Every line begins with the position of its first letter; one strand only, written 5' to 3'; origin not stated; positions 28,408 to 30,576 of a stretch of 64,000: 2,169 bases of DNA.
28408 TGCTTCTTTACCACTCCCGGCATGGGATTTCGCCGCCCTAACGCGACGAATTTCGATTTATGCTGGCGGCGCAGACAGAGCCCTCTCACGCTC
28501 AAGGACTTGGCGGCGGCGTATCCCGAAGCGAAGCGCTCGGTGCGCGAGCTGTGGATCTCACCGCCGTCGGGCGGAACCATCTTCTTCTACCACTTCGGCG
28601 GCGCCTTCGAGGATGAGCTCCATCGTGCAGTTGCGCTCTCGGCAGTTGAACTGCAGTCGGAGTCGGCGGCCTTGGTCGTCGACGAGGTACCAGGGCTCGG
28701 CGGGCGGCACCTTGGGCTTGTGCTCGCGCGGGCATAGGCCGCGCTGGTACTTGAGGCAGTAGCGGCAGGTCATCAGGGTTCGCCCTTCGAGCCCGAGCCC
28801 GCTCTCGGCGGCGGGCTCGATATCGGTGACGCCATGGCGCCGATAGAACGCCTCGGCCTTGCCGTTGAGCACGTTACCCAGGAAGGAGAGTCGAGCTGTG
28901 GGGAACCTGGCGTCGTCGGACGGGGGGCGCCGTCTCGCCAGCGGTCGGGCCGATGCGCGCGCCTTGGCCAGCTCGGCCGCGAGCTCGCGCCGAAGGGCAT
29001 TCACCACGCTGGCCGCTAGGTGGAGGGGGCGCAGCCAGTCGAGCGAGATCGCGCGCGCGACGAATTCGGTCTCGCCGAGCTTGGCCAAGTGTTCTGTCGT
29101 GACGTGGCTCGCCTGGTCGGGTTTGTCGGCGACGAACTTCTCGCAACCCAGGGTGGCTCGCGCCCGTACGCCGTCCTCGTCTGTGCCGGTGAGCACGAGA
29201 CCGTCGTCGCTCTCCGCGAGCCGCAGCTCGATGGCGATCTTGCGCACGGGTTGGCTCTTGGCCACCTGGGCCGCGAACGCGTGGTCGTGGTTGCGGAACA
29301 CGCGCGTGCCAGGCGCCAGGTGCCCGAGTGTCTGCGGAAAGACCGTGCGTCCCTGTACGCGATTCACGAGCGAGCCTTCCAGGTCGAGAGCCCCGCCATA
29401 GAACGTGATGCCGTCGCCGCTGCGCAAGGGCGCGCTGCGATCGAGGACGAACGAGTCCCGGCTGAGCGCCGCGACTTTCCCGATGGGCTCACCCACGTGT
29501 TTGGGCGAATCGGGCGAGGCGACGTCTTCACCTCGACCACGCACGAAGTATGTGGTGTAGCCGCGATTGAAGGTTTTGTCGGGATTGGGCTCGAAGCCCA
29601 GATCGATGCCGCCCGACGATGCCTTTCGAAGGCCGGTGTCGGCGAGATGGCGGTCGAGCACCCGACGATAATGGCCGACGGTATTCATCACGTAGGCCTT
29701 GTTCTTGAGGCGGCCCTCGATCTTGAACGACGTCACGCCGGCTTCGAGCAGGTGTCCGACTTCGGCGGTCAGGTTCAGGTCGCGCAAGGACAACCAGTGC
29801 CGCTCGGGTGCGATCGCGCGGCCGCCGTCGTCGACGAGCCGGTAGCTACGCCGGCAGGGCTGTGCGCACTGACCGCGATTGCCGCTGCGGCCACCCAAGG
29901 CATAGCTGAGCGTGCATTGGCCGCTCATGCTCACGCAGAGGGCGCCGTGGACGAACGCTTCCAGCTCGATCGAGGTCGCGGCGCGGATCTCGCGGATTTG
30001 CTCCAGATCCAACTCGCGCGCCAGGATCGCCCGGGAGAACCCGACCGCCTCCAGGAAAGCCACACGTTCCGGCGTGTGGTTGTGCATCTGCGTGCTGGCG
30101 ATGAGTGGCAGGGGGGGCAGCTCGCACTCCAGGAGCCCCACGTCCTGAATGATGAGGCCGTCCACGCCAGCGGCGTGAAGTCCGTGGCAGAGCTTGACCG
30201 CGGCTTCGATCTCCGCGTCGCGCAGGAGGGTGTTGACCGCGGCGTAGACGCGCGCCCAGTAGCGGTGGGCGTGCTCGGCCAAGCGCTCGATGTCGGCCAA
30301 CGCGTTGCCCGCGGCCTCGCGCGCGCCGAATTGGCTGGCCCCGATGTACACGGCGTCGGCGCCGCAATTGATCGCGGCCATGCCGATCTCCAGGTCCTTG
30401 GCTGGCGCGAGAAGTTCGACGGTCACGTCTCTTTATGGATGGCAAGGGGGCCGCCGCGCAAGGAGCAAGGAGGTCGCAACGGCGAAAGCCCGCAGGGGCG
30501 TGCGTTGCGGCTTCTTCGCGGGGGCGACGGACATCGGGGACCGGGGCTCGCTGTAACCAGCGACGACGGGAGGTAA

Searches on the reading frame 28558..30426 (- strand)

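Call 65: search_protein_families(library=pfam, proteins=[window:28558-30426:-], max_evalue=0.0001)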
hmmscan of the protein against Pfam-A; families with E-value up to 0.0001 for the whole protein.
window:28558-30426:- (622 aa): 2 families
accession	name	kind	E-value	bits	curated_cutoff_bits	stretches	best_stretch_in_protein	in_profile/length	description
PF01136.24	Peptidase_U32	-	6.5e-70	235.5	22.4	1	74-298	2-230/233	Peptidase family U32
PF12392.13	DUF3656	-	3.1e-16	60.5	22.1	1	376-490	1-108/109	Collagenase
